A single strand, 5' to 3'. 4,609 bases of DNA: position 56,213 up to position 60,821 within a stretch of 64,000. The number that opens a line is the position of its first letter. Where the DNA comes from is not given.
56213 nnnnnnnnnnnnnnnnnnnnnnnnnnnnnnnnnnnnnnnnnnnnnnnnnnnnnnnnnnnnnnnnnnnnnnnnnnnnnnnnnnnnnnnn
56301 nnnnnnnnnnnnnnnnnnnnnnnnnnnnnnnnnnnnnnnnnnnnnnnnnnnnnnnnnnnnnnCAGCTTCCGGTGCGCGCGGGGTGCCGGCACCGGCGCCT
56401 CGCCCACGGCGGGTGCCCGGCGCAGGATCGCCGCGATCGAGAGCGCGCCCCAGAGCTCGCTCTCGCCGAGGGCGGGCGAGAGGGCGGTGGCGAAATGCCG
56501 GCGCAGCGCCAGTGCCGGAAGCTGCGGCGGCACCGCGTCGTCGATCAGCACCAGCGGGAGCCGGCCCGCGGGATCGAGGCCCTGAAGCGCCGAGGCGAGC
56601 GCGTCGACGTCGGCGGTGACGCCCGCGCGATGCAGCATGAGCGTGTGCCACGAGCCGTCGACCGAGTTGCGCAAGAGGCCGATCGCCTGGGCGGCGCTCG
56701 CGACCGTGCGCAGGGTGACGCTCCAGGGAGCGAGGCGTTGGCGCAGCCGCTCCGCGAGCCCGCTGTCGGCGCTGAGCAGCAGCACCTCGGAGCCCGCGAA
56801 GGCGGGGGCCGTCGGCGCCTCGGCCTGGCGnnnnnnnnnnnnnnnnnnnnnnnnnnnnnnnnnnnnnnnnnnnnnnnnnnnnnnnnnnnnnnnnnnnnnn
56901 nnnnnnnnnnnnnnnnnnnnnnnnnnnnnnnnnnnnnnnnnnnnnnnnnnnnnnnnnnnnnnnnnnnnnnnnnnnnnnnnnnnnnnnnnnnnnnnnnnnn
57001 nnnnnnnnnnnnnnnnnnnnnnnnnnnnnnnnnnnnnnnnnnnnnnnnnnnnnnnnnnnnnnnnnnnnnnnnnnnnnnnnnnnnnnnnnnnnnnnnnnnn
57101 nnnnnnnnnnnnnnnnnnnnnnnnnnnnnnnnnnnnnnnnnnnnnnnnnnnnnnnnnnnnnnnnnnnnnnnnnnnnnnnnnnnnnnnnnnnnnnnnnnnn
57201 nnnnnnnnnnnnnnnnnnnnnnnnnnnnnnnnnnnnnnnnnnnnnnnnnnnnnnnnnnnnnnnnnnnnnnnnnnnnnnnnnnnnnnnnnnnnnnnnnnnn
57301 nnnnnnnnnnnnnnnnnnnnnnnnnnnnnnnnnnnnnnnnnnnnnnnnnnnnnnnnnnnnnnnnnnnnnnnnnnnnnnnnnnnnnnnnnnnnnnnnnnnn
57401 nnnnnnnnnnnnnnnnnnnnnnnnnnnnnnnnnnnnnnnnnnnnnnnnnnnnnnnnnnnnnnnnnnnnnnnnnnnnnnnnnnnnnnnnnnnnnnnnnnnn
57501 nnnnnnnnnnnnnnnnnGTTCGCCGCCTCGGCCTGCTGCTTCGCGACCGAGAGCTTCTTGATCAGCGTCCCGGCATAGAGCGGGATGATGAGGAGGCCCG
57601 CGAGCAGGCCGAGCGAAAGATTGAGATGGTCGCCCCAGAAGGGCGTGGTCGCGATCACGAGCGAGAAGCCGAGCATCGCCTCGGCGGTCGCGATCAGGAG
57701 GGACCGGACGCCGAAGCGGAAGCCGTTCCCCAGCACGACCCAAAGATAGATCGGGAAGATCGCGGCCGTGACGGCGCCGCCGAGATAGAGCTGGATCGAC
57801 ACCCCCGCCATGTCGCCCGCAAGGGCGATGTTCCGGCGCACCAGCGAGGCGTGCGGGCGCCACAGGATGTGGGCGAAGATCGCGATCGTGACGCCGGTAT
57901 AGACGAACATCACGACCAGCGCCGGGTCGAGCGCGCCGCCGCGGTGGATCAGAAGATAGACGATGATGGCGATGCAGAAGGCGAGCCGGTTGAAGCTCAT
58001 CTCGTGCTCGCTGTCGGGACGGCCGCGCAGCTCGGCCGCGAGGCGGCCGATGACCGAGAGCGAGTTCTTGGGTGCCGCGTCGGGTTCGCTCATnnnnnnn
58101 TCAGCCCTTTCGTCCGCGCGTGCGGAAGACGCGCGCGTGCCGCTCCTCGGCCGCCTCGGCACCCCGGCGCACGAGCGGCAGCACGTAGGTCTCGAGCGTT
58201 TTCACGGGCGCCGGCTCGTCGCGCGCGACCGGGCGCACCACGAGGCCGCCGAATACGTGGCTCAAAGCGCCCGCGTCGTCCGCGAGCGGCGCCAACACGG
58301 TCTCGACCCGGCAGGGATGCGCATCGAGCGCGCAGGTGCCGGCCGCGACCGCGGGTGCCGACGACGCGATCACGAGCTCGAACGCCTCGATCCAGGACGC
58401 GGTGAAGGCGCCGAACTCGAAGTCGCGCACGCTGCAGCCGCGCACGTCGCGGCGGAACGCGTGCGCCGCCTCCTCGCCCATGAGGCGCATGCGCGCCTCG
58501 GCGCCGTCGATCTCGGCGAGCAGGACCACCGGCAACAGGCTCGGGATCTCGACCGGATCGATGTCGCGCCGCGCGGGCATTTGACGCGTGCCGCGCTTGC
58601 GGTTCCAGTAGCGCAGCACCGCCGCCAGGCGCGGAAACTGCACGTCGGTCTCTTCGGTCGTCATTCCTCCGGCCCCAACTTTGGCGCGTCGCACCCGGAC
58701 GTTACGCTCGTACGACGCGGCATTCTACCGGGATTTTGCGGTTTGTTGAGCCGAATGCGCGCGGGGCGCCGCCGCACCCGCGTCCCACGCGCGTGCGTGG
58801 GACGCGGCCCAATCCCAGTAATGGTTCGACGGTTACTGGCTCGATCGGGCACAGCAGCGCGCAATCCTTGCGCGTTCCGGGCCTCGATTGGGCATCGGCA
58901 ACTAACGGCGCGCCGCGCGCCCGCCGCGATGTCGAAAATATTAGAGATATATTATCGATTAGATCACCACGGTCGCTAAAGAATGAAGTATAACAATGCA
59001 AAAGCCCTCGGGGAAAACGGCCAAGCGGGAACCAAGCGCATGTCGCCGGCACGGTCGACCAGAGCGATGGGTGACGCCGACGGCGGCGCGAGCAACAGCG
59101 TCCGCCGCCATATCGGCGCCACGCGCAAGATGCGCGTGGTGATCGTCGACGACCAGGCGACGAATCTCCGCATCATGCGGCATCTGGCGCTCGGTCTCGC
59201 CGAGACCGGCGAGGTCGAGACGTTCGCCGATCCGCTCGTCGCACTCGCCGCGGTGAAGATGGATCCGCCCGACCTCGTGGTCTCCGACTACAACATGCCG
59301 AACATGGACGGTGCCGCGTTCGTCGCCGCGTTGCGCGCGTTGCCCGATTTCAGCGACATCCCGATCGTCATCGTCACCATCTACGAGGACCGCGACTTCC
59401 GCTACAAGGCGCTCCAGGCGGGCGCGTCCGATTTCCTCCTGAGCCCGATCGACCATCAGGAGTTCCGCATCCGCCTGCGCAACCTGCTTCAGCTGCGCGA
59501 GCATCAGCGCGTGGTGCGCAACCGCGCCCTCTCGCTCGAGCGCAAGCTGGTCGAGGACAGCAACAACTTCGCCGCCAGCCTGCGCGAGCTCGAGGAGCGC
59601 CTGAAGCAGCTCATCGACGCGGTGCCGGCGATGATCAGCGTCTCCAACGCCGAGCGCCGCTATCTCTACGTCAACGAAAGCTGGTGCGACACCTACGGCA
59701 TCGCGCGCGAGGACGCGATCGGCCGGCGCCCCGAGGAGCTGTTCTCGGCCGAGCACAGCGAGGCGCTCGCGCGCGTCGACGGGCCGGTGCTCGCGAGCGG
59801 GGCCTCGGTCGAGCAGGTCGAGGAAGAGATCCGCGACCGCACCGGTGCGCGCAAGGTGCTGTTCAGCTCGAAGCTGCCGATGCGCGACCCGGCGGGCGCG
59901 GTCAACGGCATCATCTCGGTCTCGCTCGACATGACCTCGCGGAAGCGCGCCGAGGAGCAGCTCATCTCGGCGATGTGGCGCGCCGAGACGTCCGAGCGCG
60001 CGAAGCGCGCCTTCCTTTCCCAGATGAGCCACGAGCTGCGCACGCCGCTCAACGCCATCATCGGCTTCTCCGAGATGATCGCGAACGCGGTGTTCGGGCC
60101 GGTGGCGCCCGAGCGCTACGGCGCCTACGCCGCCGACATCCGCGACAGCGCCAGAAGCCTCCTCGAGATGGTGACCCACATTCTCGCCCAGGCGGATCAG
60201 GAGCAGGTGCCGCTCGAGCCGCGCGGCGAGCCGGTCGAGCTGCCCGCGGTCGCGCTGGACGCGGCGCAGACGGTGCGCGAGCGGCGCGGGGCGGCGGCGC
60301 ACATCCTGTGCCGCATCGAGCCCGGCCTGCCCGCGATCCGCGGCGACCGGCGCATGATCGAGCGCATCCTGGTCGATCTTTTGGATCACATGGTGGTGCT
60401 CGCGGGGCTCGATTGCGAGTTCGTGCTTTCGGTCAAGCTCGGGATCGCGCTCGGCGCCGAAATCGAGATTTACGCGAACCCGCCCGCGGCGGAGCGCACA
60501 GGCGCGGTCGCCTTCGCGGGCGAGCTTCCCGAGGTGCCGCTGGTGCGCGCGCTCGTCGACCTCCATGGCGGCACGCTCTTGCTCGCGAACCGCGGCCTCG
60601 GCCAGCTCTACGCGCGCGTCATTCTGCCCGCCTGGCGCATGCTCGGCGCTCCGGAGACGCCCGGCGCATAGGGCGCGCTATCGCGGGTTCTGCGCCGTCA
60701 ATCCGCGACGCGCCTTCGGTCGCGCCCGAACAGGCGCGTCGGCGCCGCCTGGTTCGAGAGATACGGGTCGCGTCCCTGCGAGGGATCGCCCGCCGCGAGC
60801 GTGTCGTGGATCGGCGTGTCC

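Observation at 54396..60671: Crotonase plus RpfC-like hybrid kinase (TM, HisKA, HATPase, REC, HPt), small PAS protein and REC-PAS-HK: possible DSF-type acyl-signal system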

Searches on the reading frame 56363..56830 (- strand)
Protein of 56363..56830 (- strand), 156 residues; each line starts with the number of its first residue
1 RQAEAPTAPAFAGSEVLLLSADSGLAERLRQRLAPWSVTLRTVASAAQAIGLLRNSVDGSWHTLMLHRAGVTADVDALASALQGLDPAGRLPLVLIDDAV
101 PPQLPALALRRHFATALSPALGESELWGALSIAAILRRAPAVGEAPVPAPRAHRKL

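Call 58: search_protein_families(library=pfam, proteins=[window:56363-56830:-], max_evalue=10)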
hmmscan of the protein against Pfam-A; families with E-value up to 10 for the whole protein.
window:56363-56830:- (156 aa): 0 families

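Call 64: predict_structure(protein=window:56363-56830:-)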
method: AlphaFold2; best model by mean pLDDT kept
length: 156 residues; sequences in the alignment: 1
mean_pLDDT: 55.0   pTM: 0.47
mean pLDDT of the five models: 55.0, 52.8, 50.7, 50.1, 38.1
residues with pLDDT >= 90: 0; 70-90: 21; 50-70: 79; < 50: 56
segments of 3 or more residues with pLDDT < 50: 1-15, 59-72, 99-104, 138-156
pLDDT, mean of each block of 10 residues (from residue 1): 34 48 67 65 72 60 42 60 67 59 52 61 57 50 41 36
secondary structure, 60 per line:
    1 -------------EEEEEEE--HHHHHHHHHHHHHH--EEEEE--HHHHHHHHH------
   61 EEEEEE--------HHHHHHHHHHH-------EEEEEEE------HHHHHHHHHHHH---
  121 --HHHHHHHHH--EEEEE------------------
elements in order: E14-20 H23-36 E39-43 H46-54 E61-66 H75-85 E93-99 H106-117 H123-131 E134-138

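Call 66: fold_search(model_id=the predicted structure, library=pdb)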
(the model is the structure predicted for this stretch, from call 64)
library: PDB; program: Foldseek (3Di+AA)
matches with E <= 10: 237; with E <= 0.001: 0
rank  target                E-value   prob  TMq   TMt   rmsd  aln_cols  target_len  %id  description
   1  8ymc_C                5.0e-01  0.21  0.29  0.18   6.2       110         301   17  FtsEX in nanodisc (released 2025-03-12)
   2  6tpi_B                5.3e-01  0.16  0.27  0.36   9.7       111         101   17  EnvC bound to the FtsX periplasmic domain (released 2020-11-04)
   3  1gnk_B                6.3e-01  0.18  0.27  0.35   8.1       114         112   15  GLNK, A SIGNAL PROTEIN FROM E. COLI (released 1999-07-23)
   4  1sc6_B                6.7e-01  0.18  0.25  0.12   8.0       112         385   11  Crystal Structure of W139G D-3-Phosphoglycerate dehydrogenase complexed with NAD+ (released 2005-02-22)
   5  4co0_B                7.2e-01  0.21  0.31  0.40   8.8       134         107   12  Structure of PII signaling protein GlnZ from Azospirillum brasilense in complex with adenosine diphosphate (released 2014-05-28)
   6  4co3_A                9.7e-01  0.16  0.31  0.42  11.5       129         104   12  Structure of PII signaling protein GlnZ from Azospirillum brasilense in complex with adenosine triphosphate (released 2014-05-28)
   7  2ns1_B                1.0e+00  0.20  0.32  0.41  11.8       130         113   15  Crystal structure of the e. coli ammonia channel AMTB complexed with the signal transduction protein GLNK (released 2006-12-26)
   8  3ncq_C                1.1e+00  0.18  0.32  0.41  11.2       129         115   10  GlnK2 from Archaeoglobus fulgidus, ATP complex (released 2010-07-28)
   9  1sc6_D                1.2e+00  0.16  0.27  0.13   7.8       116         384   10  Crystal Structure of W139G D-3-Phosphoglycerate dehydrogenase complexed with NAD+ (released 2005-02-22)
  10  1zpv_C                1.3e+00  0.20  0.32  0.48   6.4       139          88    9  ACT domain protein from Streptococcus pneumoniae (released 2005-06-28)
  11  9a2j_MODEL_1_A        1.4e+00  0.16  0.36  0.34   7.1       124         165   18  Model of E. coli RplJ by in-cell photo-crosslinking MS and deep learning (released 2023-02-24)
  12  8re3_A                1.4e+00  0.04  0.20  0.10  12.7       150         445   15  Crystal Structure determination of Dye-decolorizing Peroxidase (DyP) mutant M190G from Deinoccoccus radiodurans (released 2024-01-31)
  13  3ah6_C                1.6e+00  0.18  0.33  0.46   7.7       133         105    8  Remarkable improvement of the heat stability of CutA1 from E.coli by rational protein designing (released 2010-08-11)
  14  4co0_A                1.6e+00  0.14  0.32  0.41  11.1       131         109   11  Structure of PII signaling protein GlnZ from Azospirillum brasilense in complex with adenosine diphosphate (released 2014-05-28)
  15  1sc6_C                1.6e+00  0.13  0.26  0.12   7.7       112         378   11  Crystal Structure of W139G D-3-Phosphoglycerate dehydrogenase complexed with NAD+ (released 2005-02-22)
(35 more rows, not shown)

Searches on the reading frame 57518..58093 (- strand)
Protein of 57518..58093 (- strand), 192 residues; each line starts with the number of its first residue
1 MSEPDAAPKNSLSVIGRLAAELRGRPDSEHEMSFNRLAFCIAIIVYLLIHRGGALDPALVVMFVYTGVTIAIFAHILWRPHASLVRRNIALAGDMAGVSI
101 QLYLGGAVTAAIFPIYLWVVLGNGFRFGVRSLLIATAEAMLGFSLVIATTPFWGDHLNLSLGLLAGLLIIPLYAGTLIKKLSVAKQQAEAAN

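Call 19: find_homologous_proteins(query=A2, max_evalue=0.001)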
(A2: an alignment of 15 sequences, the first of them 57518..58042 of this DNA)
Query A2 (15 sequences) (175 aa, profile of the alignment): 75 proteins with E <= 0.001 among 8000 candidates.
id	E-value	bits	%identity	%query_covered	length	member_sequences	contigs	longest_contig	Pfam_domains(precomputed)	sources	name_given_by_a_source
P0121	3.2e-65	237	48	100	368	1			PF00512.32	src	-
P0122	6.1e-65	236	54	100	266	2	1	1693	PF00512.32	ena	-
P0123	1.8e-63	232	48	100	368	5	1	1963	PF00512.32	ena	-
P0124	2.8e-63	231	45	100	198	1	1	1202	-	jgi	jgi:two-component system sensor histidine kinase RpfC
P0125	3.4e-63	231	47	100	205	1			-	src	-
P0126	1.0e-62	229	46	95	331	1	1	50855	PF00512.32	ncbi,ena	-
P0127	3.0e-62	228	51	100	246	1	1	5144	PF00512.32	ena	-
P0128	4.7e-62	227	50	100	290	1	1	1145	PF00512.32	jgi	jgi:two-component system sensor histidine kinase RpfC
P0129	2.3e-60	221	47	94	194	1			-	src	-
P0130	8.3e-59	216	55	99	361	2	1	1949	PF02518.32,PF00512.32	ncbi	ncbi:MAG: histidine kinase dimerization/phospho-acceptor domain-containing protein, partial [Eliorae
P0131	2.9e-57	211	49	98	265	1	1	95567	PF00512.32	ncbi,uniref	ncbi:sensor histidine kinase [Inquilinus sp. NPDC058860]|uniref:sensor histidine kinase n=1 Tax=Inqu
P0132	3.8e-57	211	46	90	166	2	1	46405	-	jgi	jgi:two-component system sensor histidine kinase RpfC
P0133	7.1e-57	210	47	98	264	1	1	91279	PF00512.32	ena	-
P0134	1.5e-56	209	46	98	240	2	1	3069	PF00512.32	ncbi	ncbi:MAG: histidine kinase dimerization/phospho-acceptor domain-containing protein, partial [Janthin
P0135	2.3e-56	208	48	100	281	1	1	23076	PF00512.32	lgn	-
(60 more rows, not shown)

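Call 58: search_protein_families(library=pfam, proteins=[window:57518-58093:-], max_evalue=10)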
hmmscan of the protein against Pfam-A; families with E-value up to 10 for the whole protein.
window:57518-58093:- (192 aa): 1 family
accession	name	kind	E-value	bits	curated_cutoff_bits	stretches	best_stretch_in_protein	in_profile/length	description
PF03073.20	TspO_MBR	-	3.4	7.8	24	0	123-173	85-130/145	TspO/MBR family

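Call 63: search_protein_representatives(protein=window:57518-58093:-)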
Query: 192 residues. Proteins with E-value up to 0.001 (for the whole library): 2043; up to 1e-10: 1308; up to 1e-30: 132. The best 150 are listed.
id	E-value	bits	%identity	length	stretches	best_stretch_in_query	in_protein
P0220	1.1e-55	204.8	55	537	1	3-192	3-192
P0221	4.4e-50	186.6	55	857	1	7-192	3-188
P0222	2.2e-49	184.3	34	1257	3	20-192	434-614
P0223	1.5e-48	181.6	51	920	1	14-191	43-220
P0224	4.3e-45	170.3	48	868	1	11-191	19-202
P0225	1.0e-44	169.1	49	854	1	19-192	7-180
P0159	1.3e-44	168.8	48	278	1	13-191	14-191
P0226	4.2e-44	167.1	51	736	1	15-192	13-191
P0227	2.1e-43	164.9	51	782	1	15-192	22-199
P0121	5.8e-43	163.4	48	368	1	11-191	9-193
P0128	1.5e-42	162.1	50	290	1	3-191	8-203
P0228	1.8e-42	161.8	50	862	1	16-192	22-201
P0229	7.8e-42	159.7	47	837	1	8-191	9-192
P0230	1.4e-41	158.9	51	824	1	18-191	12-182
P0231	2.7e-41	157.9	51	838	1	15-192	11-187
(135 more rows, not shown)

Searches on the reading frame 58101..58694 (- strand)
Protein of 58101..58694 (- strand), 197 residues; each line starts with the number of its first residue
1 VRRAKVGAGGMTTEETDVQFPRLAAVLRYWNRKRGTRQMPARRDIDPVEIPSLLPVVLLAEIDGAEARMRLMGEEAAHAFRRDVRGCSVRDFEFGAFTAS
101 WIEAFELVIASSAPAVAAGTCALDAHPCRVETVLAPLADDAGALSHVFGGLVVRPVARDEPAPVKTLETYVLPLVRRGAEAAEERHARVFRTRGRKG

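Call 4: search_protein_families(library=pfam, proteins=[window:58101-58694:-], max_evalue=0.01)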
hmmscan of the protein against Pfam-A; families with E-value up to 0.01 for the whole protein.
window:58101-58694:- (197 aa): 1 family
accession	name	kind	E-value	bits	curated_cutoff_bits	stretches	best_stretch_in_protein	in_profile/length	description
PF07310.19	PAS_5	-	1.3e-16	61.1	22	1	23-151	6-136/137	PAS domain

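Call 5: search_protein_families(library=ncbifam, proteins=[window:58101-58694:-], max_evalue=0.01)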
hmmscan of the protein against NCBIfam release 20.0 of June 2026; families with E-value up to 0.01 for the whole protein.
window:58101-58694:- (197 aa): 1 family
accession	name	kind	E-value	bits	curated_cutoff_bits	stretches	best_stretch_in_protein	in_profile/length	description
NF051868.1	CellCycRegMopJ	equivalog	2.2e-11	43.8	200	1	25-121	17-116/164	motility/cell cycle regulatory protein MopJ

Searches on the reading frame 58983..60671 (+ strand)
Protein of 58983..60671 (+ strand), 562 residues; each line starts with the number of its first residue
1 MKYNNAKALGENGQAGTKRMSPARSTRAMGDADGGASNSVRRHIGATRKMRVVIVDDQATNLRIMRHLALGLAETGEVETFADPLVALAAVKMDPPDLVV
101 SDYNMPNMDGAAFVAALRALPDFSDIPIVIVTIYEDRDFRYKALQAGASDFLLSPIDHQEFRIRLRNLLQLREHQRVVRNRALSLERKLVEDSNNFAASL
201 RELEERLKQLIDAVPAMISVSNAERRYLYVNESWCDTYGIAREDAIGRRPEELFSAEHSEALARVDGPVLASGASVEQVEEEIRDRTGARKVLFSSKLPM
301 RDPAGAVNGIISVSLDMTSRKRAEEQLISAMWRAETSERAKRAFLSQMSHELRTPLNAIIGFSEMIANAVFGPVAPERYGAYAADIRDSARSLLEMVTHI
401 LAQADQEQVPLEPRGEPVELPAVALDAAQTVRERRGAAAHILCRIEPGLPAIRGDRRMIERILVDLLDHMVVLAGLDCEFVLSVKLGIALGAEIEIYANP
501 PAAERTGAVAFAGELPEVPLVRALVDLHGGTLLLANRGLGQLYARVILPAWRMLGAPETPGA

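Call 4: search_protein_families(library=pfam, proteins=[window:58983-60671:+], max_evalue=0.01)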
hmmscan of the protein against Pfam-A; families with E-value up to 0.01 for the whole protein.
window:58983-60671:+ (562 aa): 6 families
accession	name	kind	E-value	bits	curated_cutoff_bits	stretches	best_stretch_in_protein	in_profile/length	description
PF00072.30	Response_reg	-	9e-22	77.8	30.2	1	52-164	1-109/111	Response regulator receiver domain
PF08448.16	PAS_4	-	1.2e-18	67.8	23.1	1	212-322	2-110/110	PAS fold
PF00512.31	HisKA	-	4.3e-14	52.8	26.9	1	340-406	1-63/66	His Kinase A (phospho-acceptor) domain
PF13188.13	PAS_8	-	2.8e-08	33.8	21.8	1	205-255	1-51/65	PAS domain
PF13426.13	PAS_9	-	3.3e-08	34.2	27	1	217-318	3-102/103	PAS domain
PF00989.32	PAS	-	8.3e-08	32.7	22.6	1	205-313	1-109/113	PAS fold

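Call 5: search_protein_families(library=ncbifam, proteins=[window:58983-60671:+], max_evalue=0.01)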
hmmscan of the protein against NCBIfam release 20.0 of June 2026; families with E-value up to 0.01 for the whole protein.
window:58983-60671:+ (562 aa): 115 families (the best 25 are shown)
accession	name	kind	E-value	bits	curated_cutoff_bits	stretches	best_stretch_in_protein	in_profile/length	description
NF041593.1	histid_kinase_PdhS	equivalog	3.9e-27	94.6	2000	1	191-475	654-937/1041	cell-division control histidine kinase PdhS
NF008302.0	PRK11091.1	equivalog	8.8e-27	93.6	838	2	170-370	120-312/779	aerobic respiration two-component sensor histidine kinase ArcB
NF008318.0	PRK11107.1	equivalog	3.6e-25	88.2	890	2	43-183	661-799/920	two-component sensor histidine kinase BarA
NF041880.1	EPS_EpsF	equivalog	2.1e-22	79.3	900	1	87-467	31-397/492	response regulator EpsF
NF008099.0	PRK10841.1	equivalog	3.8e-22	77.9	920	2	40-166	815-937/949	two-component system sensor histidine kinase RcsC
NF041947.1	LuxQ_Vibrio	equivalog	1.7e-20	72.5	1200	2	305-370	436-501/843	quorum-sensing autoinducer 2 sensor kinase/phosphatase LuxQ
NF050805.1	CellDivHKDivJCaul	equivalog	4.5e-20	71.4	1000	1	307-469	264-426/531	cell cycle sensor histidine kinase DivJ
NF007135.0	PRK09581.1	equivalog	8.2e-20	71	474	1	51-198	4-149/457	PleD family two-component system response regulator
TIGR02956.1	TMAO_torS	equivalog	1.5e-19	69.6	676.5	2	330-468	453-589/967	TMAO reductase system sensor histidine kinase/response regulator TorS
NF038297.2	hybrid_HK_HrmK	equivalog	6e-19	68.1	725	2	317-463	211-357/607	hybrid histidine kinase/response regulator HrmK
NF047465.1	hybrid_HK_LvrA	exception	1.2e-18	66.6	1200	1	48-206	466-621/819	hybrid histidine kinase/response regulator LvrA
TIGR00229.1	sensory_box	domain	2.1e-17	63.5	22.9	1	201-327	1-126/126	PAS domain S-box protein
NF007901.0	PRK10610.1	equivalog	2.3e-16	60.1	189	1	46-159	2-114/129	chemotaxis response regulator CheY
NF047874.1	MASE3_PAS_HK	subfamily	2.9e-16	59.4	560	1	185-362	246-419/655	MASE3 domain-containing sensor histidine kinase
NF011874.0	PRK15347.1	equivalog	3e-16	58.7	852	2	49-217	690-852/921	two component system sensor kinase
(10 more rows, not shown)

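Call 50: search_solved_structures(query=window:59130-60671:+, max_evalue=0.000001, show_alignments=0)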
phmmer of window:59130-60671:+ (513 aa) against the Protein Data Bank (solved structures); distinct sequences matched with E-value up to 0.000001: 123 (the best 60 are shown).
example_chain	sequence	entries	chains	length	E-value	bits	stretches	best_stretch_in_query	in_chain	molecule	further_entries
9g85_A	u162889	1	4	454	1.2e-27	100.3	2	2-131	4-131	Response regulator PleD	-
9g86_A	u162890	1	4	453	1.2e-27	100.3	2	2-131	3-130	Response regulator PleD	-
2wb4_A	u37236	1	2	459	1.3e-27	100.3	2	2-131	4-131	DIGUANYLATE CYCLASE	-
1w25_A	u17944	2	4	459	1.3e-27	100.2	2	2-131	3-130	STALKED-CELL DIFFERENTIATION CONTROLLING PROTEIN | RESPONSE REGULATOR PLED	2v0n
3ffw_A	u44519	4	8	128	2.7e-13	53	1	2-117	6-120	Chemotaxis protein cheY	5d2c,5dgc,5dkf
1ys6_A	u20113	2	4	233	3.2e-13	52.8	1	2-124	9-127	Transcriptional regulatory protein prrA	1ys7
6lgq_C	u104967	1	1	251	1.2e-12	50.9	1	284-501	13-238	Histidine kinase KdpD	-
3gt7_A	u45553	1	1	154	1.8e-12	50.3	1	3-120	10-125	Sensor protein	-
3fft_A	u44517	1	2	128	1.9e-12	50.3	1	2-117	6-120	Chemotaxis protein cheY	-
6qrj_A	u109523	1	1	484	2.2e-12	50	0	296-421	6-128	Hybrid kinase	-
3olv_A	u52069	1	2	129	2.6e-12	49.8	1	2-117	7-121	Chemotaxis protein CheY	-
3rvn_A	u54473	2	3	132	2.9e-12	49.6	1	2-117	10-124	Chemotaxis protein CheY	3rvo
3ffx_A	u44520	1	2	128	3.5e-12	49.3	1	2-117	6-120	Chemotaxis protein cheY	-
1ymv_A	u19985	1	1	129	4.9e-12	48.9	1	2-117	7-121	CHEY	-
3oly_A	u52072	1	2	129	4.9e-12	48.9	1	2-117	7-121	Chemotaxis protein CheY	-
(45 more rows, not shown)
